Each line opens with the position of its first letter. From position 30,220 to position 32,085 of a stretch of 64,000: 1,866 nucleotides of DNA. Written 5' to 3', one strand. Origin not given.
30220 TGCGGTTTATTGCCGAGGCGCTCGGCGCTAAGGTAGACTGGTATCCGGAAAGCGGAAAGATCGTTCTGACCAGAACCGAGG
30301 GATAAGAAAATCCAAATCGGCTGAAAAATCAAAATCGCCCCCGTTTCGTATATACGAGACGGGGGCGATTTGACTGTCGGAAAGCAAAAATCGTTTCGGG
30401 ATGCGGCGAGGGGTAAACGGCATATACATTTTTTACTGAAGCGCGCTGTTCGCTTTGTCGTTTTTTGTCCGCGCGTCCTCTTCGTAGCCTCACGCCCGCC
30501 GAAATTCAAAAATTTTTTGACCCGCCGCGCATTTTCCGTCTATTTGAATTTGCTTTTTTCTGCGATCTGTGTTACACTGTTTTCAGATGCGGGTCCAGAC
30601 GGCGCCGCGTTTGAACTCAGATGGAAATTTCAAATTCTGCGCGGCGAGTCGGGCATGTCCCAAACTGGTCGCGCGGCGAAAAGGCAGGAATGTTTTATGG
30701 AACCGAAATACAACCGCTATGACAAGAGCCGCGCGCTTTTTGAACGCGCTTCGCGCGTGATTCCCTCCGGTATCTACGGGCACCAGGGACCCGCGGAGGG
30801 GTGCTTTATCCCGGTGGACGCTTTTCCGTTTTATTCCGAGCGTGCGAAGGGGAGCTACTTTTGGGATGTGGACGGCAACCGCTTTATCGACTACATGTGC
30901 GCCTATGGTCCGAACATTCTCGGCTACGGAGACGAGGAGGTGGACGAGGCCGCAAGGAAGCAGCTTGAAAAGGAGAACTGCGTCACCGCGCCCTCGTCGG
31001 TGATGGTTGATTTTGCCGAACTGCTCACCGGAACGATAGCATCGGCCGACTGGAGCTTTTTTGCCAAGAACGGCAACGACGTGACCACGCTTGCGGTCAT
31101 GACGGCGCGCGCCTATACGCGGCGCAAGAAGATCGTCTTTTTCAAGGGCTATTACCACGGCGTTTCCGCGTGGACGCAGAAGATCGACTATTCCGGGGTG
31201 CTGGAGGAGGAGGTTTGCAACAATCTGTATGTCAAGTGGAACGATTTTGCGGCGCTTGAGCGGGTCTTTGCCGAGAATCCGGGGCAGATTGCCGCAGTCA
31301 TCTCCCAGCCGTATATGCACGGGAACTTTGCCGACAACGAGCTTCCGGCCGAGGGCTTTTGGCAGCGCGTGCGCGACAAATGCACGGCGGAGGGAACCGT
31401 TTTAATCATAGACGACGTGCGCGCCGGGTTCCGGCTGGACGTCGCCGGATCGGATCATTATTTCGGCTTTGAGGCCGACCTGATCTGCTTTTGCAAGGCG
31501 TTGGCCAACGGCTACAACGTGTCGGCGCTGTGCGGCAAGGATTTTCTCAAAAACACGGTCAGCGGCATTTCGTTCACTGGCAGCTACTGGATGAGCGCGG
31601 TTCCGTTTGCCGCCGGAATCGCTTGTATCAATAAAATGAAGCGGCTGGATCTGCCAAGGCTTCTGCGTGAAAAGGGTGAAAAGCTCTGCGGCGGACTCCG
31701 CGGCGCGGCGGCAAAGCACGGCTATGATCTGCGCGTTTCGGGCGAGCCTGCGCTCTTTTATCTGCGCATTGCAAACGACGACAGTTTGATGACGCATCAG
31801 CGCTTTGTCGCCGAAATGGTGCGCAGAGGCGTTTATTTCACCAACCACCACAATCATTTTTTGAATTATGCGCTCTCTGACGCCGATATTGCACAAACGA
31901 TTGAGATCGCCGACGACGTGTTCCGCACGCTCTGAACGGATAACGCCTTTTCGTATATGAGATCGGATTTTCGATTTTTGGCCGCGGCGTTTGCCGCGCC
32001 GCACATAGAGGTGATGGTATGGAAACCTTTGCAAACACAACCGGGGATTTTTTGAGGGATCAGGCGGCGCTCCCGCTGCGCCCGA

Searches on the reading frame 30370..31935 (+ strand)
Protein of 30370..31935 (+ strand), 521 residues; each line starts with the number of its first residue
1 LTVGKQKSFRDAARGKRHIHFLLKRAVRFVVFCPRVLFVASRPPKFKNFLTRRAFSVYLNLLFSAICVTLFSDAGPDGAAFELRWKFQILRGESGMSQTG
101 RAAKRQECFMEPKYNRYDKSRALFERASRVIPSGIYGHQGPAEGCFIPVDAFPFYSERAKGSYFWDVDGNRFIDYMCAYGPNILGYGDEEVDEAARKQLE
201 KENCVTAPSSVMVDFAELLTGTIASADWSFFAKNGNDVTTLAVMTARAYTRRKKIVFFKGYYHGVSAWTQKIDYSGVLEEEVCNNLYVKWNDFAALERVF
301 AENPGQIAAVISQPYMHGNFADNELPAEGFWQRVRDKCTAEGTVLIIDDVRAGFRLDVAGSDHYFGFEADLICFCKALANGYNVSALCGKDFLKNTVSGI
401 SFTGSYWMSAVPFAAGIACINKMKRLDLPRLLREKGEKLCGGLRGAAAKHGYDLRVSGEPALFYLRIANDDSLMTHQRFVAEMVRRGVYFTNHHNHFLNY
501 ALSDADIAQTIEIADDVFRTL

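Call 10: search_protein_families(library=pfam, proteins=[window:30370-31935:+])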
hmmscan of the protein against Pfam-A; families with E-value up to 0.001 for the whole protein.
window:30370-31935:+ (521 aa): 1 family
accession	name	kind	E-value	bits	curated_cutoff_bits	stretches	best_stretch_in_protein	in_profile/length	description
PF00202.27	Aminotran_3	-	3.1e-38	132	30.5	1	151-513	8-398/403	Aminotransferase class-III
